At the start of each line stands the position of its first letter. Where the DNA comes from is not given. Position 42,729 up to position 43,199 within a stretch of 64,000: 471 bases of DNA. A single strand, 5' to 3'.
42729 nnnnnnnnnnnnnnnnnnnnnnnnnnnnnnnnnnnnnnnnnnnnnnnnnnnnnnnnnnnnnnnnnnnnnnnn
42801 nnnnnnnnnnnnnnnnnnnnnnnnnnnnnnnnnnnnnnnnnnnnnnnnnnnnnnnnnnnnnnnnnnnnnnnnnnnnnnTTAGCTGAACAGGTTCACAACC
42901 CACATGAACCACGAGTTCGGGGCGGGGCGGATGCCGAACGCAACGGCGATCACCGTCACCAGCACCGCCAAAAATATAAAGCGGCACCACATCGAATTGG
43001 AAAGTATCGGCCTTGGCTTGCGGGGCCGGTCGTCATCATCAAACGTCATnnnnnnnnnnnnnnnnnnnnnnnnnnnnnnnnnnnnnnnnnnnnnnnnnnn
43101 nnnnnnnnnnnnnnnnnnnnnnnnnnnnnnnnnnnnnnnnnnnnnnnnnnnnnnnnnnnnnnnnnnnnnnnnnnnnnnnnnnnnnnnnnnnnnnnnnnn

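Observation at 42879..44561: Orphan VirB11/TrbB-family secretion ATPase flanked by a tiny membrane protein and a stand-alone helicase-associated-domain mini-gene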

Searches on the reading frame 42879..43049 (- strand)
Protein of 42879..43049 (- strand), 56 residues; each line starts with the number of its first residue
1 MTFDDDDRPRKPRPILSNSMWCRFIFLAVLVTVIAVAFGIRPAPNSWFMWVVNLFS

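Call 3: search_protein_families(library=pfam, proteins=[window:42879-43049:-], max_evalue=1)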
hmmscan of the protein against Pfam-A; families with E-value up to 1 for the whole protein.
window:42879-43049:- (56 aa): 0 families

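Call 4: search_protein_families(library=ncbifam, proteins=[window:42879-43049:-], max_evalue=1)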
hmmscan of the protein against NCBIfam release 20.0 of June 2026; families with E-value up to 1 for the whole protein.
window:42879-43049:- (56 aa): 0 families

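Call 40: search_protein_families(library=phrogs, proteins=[window:42879-43049:-], max_evalue=0.01)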
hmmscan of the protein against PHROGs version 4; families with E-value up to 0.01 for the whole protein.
window:42879-43049:- (56 aa): 0 families

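Call 41: search_protein_families(library=padloc, proteins=[window:42879-43049:-], max_evalue=0.01)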
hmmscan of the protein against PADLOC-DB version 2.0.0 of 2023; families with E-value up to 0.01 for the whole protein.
window:42879-43049:- (56 aa): 0 families
